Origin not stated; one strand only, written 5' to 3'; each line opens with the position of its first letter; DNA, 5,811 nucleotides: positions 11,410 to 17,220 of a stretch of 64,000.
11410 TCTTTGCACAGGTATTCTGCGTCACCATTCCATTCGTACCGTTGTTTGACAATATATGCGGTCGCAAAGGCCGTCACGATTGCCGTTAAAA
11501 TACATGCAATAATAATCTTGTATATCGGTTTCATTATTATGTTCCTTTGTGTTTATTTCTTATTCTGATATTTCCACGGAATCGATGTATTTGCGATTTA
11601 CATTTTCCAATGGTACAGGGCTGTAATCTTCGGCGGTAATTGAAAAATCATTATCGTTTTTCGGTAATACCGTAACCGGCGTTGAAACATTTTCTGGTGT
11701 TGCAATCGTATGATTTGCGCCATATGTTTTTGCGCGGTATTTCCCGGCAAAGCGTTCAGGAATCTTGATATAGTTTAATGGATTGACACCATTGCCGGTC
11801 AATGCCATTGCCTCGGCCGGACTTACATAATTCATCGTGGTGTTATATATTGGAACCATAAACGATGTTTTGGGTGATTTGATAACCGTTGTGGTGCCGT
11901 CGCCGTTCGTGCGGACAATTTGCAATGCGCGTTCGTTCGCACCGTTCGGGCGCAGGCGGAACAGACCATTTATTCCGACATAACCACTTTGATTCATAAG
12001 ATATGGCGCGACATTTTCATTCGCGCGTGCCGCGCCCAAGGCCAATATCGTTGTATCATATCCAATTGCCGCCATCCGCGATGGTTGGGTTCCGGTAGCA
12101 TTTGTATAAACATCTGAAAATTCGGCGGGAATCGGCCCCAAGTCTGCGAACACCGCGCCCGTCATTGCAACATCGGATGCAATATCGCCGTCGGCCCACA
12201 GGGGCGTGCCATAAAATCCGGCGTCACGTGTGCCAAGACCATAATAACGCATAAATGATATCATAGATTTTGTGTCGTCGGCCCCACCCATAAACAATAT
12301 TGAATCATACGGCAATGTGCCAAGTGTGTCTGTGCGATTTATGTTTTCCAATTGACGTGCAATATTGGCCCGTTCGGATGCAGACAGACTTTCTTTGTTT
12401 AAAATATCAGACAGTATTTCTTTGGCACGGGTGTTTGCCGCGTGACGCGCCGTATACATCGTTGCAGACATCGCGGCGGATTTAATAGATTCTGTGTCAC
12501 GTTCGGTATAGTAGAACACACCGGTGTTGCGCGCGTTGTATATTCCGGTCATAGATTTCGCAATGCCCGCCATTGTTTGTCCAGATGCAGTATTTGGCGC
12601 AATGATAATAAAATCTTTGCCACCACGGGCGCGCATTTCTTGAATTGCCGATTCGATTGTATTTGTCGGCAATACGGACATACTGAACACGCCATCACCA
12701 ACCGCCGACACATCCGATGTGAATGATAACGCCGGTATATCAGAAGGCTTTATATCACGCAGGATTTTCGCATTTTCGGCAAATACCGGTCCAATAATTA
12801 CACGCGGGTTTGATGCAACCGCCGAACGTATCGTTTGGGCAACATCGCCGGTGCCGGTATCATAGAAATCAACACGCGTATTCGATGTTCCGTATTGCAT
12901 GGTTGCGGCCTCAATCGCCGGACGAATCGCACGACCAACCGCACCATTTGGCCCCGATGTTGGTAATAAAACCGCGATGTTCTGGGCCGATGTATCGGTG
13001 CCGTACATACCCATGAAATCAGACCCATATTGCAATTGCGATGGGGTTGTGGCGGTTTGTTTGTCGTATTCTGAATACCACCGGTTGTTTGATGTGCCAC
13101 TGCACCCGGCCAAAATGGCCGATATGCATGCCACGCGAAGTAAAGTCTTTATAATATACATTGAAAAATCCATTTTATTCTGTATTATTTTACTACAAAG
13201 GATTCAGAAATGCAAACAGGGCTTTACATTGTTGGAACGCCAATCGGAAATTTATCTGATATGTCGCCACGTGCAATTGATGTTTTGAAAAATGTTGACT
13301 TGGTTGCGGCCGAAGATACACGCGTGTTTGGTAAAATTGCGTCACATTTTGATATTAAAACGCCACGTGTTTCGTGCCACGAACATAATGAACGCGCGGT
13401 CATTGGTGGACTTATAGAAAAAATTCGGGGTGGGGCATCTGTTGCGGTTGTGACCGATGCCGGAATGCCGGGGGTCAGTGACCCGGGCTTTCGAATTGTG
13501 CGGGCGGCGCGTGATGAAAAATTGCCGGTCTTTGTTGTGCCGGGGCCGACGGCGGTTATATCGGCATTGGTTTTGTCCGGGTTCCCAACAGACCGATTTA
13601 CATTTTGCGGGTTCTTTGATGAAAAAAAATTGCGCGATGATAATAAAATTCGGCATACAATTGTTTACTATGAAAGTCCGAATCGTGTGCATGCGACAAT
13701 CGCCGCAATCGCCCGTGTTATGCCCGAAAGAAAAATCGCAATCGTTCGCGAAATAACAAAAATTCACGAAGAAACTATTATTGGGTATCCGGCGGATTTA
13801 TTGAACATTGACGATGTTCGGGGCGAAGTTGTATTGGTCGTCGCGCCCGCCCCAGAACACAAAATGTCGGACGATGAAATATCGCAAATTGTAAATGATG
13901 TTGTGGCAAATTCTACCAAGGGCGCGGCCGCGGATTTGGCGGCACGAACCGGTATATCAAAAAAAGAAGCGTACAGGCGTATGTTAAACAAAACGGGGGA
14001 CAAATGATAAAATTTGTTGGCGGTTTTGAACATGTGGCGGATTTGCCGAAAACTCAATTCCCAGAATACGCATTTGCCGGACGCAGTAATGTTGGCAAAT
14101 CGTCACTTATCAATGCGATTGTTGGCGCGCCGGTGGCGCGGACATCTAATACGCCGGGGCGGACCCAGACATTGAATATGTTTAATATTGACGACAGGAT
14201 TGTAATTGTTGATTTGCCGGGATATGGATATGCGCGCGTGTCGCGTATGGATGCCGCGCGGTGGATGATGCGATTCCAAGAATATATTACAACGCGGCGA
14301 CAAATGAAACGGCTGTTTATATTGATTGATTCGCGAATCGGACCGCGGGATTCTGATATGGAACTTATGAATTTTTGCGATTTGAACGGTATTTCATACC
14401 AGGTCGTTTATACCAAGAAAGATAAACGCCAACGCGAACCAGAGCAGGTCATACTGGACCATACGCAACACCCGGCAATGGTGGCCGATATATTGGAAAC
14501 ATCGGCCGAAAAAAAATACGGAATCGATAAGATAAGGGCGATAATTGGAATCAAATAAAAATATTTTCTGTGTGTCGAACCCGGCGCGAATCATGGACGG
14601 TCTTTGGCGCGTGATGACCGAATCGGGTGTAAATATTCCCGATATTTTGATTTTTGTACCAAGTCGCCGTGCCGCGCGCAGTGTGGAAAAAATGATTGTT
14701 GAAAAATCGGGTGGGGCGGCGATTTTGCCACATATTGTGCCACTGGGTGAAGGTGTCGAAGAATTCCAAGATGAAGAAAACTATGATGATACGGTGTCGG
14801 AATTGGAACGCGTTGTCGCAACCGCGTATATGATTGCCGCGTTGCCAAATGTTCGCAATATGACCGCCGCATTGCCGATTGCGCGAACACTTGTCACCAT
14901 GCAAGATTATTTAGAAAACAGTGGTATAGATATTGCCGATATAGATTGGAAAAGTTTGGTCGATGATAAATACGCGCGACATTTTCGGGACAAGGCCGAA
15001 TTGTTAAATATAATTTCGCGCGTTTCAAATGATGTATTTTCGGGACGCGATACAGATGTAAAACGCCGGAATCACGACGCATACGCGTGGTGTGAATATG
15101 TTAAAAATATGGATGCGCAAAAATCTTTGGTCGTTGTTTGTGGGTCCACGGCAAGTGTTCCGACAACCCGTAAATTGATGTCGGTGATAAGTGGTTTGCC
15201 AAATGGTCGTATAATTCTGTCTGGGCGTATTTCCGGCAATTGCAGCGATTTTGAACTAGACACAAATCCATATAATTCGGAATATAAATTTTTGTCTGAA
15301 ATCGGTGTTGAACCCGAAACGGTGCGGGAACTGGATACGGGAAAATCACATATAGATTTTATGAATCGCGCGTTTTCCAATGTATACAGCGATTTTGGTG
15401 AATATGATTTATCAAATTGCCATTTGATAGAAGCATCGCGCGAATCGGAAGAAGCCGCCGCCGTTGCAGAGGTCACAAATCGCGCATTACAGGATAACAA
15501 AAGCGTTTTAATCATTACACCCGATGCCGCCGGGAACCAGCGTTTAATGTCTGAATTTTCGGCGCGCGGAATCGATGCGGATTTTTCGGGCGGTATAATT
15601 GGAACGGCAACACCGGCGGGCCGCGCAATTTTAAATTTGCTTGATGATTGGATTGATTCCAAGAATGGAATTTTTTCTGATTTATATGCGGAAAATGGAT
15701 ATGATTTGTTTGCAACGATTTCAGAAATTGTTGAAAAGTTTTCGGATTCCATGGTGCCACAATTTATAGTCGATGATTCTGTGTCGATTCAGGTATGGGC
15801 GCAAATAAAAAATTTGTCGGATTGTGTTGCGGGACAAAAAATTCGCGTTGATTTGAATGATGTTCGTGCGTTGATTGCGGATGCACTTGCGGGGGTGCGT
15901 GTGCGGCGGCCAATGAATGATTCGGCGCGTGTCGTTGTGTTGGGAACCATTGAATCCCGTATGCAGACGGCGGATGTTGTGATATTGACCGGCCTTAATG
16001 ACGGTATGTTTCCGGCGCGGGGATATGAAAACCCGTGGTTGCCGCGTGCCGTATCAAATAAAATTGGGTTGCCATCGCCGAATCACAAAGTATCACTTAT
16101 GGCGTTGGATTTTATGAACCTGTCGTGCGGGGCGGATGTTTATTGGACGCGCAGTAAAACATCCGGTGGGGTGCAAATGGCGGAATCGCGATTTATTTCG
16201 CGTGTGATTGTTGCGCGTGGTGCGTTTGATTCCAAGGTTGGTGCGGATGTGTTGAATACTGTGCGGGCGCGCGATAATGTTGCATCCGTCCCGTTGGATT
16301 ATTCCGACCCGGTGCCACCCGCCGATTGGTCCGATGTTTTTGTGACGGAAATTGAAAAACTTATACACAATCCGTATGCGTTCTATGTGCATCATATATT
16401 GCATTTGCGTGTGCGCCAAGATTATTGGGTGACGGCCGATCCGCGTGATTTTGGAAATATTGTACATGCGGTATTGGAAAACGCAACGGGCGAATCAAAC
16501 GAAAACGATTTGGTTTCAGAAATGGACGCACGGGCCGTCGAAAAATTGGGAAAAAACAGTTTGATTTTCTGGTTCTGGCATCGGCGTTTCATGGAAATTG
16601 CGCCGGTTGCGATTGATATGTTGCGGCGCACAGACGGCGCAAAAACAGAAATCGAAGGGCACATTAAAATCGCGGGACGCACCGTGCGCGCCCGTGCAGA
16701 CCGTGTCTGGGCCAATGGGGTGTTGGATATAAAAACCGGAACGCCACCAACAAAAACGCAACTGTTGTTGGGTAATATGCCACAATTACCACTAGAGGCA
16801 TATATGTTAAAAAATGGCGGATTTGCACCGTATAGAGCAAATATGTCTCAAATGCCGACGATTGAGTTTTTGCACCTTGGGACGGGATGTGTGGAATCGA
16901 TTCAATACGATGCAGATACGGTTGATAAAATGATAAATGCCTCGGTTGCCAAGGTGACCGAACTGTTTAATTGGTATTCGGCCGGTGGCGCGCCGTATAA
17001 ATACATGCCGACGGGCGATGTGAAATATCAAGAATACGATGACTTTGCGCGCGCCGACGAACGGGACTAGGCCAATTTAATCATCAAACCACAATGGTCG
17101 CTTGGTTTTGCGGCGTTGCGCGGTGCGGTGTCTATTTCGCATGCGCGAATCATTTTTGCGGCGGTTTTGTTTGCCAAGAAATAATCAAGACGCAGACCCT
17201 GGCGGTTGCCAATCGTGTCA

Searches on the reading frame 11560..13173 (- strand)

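Call 92: search_protein_families(library=pfam, proteins=[window:11560-13173:-], max_evalue=0.00001)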
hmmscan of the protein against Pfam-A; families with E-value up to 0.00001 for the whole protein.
window:11560-13173:- (537 aa): 2 families
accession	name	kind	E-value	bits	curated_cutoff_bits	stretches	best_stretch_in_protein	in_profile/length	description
PF13458.12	Peripla_BP_6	-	1.7e-12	48.1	31.7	1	65-206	3-156/343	Periplasmic binding protein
PF04348.19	LppC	-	3.8e-10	39.4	28.8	1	61-201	216-362/563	LppC putative lipoprotein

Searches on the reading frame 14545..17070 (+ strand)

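Call 92: search_protein_families(library=pfam, proteins=[window:14545-17070:+], max_evalue=0.00001)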
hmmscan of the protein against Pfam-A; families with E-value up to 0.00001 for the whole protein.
window:14545-17070:+ (841 aa): 1 family
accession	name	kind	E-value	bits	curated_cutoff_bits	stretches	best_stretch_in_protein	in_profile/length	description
PF12705.13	PDDEXK_1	-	1.4e-12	48.6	22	1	600-803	4-220/247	PD-(D/E)XK nuclease superfamily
